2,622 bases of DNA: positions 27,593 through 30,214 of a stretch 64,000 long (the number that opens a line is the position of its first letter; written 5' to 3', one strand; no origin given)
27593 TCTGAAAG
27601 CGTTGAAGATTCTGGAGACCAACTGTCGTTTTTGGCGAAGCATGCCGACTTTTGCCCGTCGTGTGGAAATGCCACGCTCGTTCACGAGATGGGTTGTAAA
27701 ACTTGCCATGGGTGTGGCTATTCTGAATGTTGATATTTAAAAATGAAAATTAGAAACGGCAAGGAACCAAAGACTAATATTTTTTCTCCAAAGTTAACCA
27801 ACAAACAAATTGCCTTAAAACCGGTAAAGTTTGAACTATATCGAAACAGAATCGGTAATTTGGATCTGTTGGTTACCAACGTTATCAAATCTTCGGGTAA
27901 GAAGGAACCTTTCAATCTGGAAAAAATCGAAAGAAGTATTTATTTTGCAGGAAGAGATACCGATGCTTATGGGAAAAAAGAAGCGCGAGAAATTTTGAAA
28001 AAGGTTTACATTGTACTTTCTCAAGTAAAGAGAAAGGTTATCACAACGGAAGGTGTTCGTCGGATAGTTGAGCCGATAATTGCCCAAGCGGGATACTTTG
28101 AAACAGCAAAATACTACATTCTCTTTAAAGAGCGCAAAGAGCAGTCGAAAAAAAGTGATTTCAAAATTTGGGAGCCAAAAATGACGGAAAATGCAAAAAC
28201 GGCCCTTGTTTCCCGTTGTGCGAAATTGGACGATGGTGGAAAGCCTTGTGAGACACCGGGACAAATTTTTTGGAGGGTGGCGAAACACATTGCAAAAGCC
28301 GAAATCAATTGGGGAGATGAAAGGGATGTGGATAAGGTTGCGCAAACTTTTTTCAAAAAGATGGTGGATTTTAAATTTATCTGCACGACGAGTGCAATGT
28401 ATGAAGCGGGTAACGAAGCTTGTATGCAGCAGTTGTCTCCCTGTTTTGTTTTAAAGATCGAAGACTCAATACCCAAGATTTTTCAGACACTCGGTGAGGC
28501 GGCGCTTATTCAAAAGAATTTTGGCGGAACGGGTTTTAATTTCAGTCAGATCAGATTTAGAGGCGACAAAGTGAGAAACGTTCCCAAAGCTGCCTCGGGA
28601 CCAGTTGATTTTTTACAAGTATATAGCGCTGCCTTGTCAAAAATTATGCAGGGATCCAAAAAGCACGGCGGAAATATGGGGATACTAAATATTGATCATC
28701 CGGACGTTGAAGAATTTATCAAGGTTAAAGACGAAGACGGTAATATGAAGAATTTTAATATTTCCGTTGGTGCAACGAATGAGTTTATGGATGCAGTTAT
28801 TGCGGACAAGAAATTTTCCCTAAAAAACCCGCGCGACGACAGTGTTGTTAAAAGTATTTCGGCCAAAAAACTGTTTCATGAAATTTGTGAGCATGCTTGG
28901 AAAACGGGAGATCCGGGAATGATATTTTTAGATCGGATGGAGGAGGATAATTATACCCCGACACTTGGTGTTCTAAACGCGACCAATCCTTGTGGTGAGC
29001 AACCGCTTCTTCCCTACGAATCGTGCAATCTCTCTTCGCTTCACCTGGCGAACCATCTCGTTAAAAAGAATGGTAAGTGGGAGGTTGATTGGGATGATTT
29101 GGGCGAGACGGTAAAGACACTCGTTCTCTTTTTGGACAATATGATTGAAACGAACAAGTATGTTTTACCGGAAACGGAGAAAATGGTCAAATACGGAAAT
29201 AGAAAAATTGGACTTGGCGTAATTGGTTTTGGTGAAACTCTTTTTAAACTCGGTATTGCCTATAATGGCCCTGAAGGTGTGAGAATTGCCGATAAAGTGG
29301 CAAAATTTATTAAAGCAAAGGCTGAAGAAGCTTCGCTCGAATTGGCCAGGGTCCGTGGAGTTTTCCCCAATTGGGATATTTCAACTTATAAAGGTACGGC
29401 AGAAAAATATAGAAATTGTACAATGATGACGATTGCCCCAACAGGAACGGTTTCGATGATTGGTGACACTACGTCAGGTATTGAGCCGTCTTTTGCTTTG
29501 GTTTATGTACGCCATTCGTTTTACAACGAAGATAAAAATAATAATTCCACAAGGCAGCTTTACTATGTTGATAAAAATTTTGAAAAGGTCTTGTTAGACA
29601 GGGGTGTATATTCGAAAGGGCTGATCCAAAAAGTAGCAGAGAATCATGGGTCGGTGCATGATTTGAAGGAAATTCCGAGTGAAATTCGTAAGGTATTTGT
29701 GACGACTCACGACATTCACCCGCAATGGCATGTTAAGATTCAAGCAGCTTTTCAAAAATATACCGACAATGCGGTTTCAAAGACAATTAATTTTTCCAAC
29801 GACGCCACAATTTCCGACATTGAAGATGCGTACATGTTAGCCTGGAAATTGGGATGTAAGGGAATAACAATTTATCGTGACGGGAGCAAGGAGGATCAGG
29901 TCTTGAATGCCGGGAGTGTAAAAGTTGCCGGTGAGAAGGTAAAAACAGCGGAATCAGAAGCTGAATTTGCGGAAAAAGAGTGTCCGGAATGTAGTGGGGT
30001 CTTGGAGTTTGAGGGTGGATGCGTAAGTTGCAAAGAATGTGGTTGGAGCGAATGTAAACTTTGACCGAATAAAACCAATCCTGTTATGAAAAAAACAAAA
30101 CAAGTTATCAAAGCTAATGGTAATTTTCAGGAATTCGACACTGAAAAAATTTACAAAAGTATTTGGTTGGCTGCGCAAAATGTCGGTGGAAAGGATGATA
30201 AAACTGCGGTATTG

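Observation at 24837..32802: nrdR followed by three tandem full-length class II (B12) ribonucleotide reductase paralogs and a PduO adenosyltransferase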

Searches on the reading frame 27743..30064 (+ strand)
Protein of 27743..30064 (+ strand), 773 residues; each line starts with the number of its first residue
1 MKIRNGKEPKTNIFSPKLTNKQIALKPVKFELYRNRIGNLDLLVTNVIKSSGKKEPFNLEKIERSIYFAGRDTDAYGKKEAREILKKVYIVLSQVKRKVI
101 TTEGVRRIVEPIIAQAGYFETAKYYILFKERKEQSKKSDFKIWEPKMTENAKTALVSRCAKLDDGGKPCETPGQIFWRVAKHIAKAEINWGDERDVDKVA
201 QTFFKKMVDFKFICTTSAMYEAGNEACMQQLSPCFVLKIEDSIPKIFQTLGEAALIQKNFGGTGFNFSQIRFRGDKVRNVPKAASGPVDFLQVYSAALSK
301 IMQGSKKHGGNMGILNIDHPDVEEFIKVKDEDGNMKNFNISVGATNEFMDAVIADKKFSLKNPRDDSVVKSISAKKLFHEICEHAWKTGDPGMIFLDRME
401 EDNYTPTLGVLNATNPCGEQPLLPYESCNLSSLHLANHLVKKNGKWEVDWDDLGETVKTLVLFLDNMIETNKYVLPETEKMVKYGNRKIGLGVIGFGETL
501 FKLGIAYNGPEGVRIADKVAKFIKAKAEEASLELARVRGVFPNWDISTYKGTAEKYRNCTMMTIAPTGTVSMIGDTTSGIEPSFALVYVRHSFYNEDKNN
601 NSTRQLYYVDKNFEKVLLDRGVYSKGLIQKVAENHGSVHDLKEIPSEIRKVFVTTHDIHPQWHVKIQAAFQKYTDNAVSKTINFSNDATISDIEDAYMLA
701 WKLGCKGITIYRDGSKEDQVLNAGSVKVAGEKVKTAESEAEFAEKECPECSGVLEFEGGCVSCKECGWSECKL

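Call 3: search_protein_families(library=pfam, proteins=[window:27743-30064:+], max_evalue=0.01)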
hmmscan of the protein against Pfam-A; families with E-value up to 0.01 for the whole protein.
window:27743-30064:+ (773 aa): 3 families
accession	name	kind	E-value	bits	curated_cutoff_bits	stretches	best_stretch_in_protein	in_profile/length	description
PF02867.20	Ribonuc_red_lgC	-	4.5e-120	402.2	23.9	2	233-551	2-346/523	Ribonucleotide reductase, barrel domain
PF03477.21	ATP-cone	-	3.7e-14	53.5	25.8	1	46-132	2-86/88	ATP cone domain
PF00317.26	Ribonuc_red_lgN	-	2.3e-11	44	28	1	148-224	4-74/77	Ribonucleotide reductase, all-alpha domain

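Call 4: search_protein_families(library=ncbifam, proteins=[window:27743-30064:+], max_evalue=0.01)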
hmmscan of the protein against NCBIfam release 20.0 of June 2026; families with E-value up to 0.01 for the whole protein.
window:27743-30064:+ (773 aa): 25 families
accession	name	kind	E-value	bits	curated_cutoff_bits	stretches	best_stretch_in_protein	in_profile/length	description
NF006417.0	PRK08665.1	equivalog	3.8e-230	766.1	961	2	143-738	8-590/759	vitamin B12-dependent ribonucleotide reductase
NF005010.0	PRK06406.1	subfamily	1.4e-192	641.9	1125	2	195-736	215-740/771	vitamin B12-dependent ribonucleotide reductase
TIGR02504.1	NrdJ_Z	equivalog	2e-186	621.2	399.95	1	153-721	3-606/606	adenosylcobalamin-dependent ribonucleoside-diphosphate reductase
NF006207.0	PRK08332.1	equivalog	2.7e-122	409.4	2400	5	556-737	1406-1573/1684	vitamin B12-dependent ribonucleotide reductase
NF005122.0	PRK06556.1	equivalog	1.3e-85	287.9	859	3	335-545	285-491/960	vitamin B12-dependent ribonucleotide reductase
TIGR02506.1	NrdE_NrdA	equivalog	7.3e-84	282.3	341.05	2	155-550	7-428/616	ribonucleoside-diphosphate reductase subunit alpha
NF006577.0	PRK09102.1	equivalog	1.5e-77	261.3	620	1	175-750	47-603/604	ribonucleoside-diphosphate reductase subunit alpha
NF005544.0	PRK07207.1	equivalog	1.6e-68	231.4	965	3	368-549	539-720/965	ribonucleoside-diphosphate reductase subunit alpha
NF005101.0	PRK06539.1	equivalog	3.5e-68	230.4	988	3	369-549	393-572/822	ribonucleoside-diphosphate reductase subunit alpha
NF005991.0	PRK08115.1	equivalog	1.5e-66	225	854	3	368-547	429-606/858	vitamin B12-dependent ribonucleotide reductase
NF005736.0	PRK07562.1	equivalog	2.5e-66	224.1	1737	4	336-545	395-601/1222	vitamin B12-dependent ribonucleotide reductase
NF005401.0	PRK06948.1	subfamily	1.5e-65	222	906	2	168-592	28-487/604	ribonucleotide reductase-like protein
NF009029.0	PRK12365.1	equivalog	9.4e-61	205.9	1350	3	368-548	622-801/1046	ribonucleoside-diphosphate reductase subunit alpha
TIGR02510.1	NrdE-prime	equivalog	8.5e-43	146.7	602.25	1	171-709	36-537/560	ribonucleoside-diphosphate reductase subunit alpha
NF009028.0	PRK12364.1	equivalog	1.6e-42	145.5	1377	4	165-340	254-424/842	ribonucleoside-diphosphate reductase subunit alpha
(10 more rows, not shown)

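Call 8: search_solved_structures(query=window:27743-30064:+, show_alignments=2)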
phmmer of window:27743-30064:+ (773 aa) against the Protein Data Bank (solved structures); distinct sequences matched with E-value up to 0.001: 33.
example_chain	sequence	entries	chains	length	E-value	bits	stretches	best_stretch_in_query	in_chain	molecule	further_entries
1xjk_A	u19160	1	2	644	6.4e-105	355.3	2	219-550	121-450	ribonucleotide reductase, B12-dependent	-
1xje_A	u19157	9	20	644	9.2e-105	354.7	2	219-550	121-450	ribonucleotide reductase, B12-dependent | Ribonucleoside-diphosphate reductase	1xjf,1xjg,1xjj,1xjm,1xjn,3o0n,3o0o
5im3_A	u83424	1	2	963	7.5e-49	169.9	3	370-546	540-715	Ribonucleoside-diphosphate reductase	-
7b9p_A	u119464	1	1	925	4.3e-46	160.8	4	336-545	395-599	Vitamin B12-dependent ribonucleotide reductase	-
7b9q_A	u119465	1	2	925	4.3e-46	160.7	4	336-545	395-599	Vitamin B12-dependent ribonucleotide reductase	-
6dqw_A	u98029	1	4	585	1.8e-39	138.8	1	223-717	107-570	Ribonucleoside-diphosphate reductase, alpha chain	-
3hnc_A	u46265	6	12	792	1.1e-34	123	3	166-335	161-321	Ribonucleoside-diphosphate reductase large subunit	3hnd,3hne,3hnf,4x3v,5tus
5d1y_A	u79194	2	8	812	1.3e-34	122.8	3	165-335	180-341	Ribonucleoside-diphosphate reductase large subunit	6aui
2wgh_A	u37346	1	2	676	4.1e-34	121.2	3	165-335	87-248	RIBONUCLEOSIDE-DIPHOSPHATE REDUCTASE LARGE SUBUNIT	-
6l3r_A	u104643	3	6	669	4.4e-34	121.1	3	165-335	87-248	Ribonucleoside-diphosphate reductase large subunit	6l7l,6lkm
7agj_A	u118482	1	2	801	9.8e-33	116.6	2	155-336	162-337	Ribonucleoside-diphosphate reductase subunit alpha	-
1zyz_A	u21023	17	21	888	2.8e-31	111.8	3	192-334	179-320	Ribonucleoside-diphosphate reductase large chain 1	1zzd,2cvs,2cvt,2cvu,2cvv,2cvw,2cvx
3s8a_A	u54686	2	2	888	5.4e-31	110.8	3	369-544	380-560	Ribonucleoside-diphosphate reductase large chain 1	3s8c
3tb9_A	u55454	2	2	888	1.5e-30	109.3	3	369-544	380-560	Ribonucleoside-diphosphate reductase large chain 1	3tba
6dqx_A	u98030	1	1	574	5.2e-30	107.6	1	233-722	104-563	Ribonucleoside-diphosphate reductase, alpha chain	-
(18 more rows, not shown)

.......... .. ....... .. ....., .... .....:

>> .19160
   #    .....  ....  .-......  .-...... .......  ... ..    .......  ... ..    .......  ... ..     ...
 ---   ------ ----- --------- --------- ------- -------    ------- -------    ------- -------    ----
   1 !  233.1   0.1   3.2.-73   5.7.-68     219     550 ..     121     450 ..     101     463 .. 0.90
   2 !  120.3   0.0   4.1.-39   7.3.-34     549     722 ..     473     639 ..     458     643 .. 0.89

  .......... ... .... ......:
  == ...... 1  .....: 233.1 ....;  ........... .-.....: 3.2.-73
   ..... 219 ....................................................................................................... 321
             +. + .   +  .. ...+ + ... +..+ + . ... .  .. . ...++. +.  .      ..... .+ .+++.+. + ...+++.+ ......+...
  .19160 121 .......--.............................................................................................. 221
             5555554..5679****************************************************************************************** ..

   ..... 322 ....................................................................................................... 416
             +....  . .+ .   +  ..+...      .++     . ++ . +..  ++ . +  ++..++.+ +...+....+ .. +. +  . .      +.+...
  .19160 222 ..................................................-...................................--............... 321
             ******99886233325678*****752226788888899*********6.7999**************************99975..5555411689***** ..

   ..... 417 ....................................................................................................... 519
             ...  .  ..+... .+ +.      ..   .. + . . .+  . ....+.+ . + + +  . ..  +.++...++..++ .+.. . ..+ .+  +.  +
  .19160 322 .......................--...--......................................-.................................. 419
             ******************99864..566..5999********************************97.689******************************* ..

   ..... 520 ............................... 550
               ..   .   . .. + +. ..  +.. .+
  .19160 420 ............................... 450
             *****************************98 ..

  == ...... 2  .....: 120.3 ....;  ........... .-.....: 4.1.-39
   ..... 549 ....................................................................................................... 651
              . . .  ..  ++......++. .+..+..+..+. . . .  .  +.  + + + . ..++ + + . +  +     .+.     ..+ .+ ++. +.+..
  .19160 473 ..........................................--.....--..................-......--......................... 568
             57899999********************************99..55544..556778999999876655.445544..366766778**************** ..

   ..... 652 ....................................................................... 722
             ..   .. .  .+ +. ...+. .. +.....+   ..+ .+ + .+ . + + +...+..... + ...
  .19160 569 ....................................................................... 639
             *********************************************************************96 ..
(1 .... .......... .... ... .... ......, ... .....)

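Call 13: find_encoding_contigs(protein=window:27743-30064:+, flank=10000, max_places=10)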
Protein window:27743-30064:+ (773 aa): 13 contigs read that carry it; 7 places shown.
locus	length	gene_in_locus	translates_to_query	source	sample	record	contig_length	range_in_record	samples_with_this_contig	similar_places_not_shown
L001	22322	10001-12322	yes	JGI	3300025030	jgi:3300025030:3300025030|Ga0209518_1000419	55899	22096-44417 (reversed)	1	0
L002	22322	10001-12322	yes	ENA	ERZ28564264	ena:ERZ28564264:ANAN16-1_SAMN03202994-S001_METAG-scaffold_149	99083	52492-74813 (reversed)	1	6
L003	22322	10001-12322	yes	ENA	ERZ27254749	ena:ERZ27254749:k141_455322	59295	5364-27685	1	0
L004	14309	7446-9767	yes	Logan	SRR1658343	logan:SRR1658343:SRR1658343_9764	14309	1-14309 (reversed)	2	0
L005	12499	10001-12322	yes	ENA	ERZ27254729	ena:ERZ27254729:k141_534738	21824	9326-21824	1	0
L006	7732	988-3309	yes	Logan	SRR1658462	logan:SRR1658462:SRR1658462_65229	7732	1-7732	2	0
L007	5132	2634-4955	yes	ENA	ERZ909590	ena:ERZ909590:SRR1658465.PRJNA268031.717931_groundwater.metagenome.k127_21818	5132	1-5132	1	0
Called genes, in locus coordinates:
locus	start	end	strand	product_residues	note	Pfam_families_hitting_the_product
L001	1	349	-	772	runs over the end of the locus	PF00912:Transgly, PF00905:Transpeptidase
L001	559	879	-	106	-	-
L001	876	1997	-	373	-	-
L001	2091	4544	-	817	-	PF00912:Transgly, PF00905:Transpeptidase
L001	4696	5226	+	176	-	PF18869:HEPN_RnaseLS (faint)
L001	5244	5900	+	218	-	PF02517:Rce1-like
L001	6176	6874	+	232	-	PF18915:DUF5667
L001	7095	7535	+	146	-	PF22811:Zn_ribbon_NrdR, PF03477:ATP-cone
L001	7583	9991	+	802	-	PF00317:Ribonuc_red_lgN, PF02867:Ribonuc_red_lgC, PF12637:TSCPD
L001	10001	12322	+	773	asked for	PF03477:ATP-cone, PF00317:Ribonuc_red_lgN, PF02867:Ribonuc_red_lgC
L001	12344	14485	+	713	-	PF03477:ATP-cone, PF00317:Ribonuc_red_lgN, PF02867:Ribonuc_red_lgC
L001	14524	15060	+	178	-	PF01923:Cob_adeno_trans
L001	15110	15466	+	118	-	-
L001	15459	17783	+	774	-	PF26449:DUF8128, PF01935:DUF87 (weak), PF10412:TrwB_AAD_bind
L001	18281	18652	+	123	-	-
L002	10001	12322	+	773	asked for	PF03477:ATP-cone, PF00317:Ribonuc_red_lgN, PF02867:Ribonuc_red_lgC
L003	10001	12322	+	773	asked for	PF03477:ATP-cone, PF00317:Ribonuc_red_lgN, PF02867:Ribonuc_red_lgC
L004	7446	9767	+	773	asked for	PF03477:ATP-cone, PF00317:Ribonuc_red_lgN, PF02867:Ribonuc_red_lgC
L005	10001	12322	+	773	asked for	PF03477:ATP-cone, PF00317:Ribonuc_red_lgN, PF02867:Ribonuc_red_lgC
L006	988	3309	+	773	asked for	PF03477:ATP-cone, PF00317:Ribonuc_red_lgN, PF02867:Ribonuc_red_lgC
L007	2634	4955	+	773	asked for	PF03477:ATP-cone, PF00317:Ribonuc_red_lgN, PF02867:Ribonuc_red_lgC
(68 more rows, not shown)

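Call 30: find_homologous_proteins(query=window:27743-30064:+, max_evalue=1e-30)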
Query window:27743-30064:+ (773 aa): 8000 proteins with E <= 1e-30 among 8000 candidates; the best 120 are listed.
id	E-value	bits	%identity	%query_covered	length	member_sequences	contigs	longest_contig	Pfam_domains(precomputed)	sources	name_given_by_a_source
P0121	0.0e+0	1781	100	100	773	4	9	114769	PF02867.21,PF00317.27,PF03477.22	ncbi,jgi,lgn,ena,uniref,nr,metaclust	ncbi:MAG: Ribonucleoside-diphosphate reductase [Candidatus Woesebacteria bacterium GW2011_GWA1_39_21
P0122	0.0e+0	1309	76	96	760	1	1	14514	PF02867.21,PF00317.27,PF03477.22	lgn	-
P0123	0.0e+0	1281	75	95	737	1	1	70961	PF02867.21,PF00317.27,PF03477.22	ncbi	-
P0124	0.0e+0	1280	72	95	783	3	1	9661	PF02867.21,PF00317.27,PF03477.22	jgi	jgi:ribonucleoside-diphosphate reductase alpha chain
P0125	0.0e+0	1279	72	95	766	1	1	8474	PF02867.21,PF00317.27,PF03477.22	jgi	jgi:ribonucleoside-diphosphate reductase alpha chain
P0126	0.0e+0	1268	69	100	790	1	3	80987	PF02867.21,PF00317.27,PF03477.22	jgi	jgi:ribonucleoside-diphosphate reductase alpha chain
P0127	0.0e+0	1267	72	95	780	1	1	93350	PF02867.21,PF00317.27,PF03477.22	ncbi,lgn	-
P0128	0.0e+0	1265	72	94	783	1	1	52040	PF02867.21,PF00317.27,PF03477.22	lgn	-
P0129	0.0e+0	1253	71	95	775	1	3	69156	PF02867.21,PF00317.27,PF03477.22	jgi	jgi:ribonucleoside-diphosphate reductase alpha chain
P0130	0.0e+0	1244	71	95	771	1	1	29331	PF02867.21,PF00317.27,PF03477.22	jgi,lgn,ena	-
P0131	0.0e+0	1243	68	99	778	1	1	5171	PF02867.21,PF00317.27,PF03477.22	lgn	-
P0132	0.0e+0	1240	71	95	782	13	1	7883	PF02867.21,PF00317.27,PF03477.22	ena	-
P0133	0.0e+0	1239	72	95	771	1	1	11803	PF02867.21,PF00317.27,PF03477.22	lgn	-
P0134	0.0e+0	1237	70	95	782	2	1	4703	PF02867.21,PF00317.27,PF03477.22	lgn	-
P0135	0.0e+0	1234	70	97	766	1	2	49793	PF02867.21,PF00317.27,PF03477.22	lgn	-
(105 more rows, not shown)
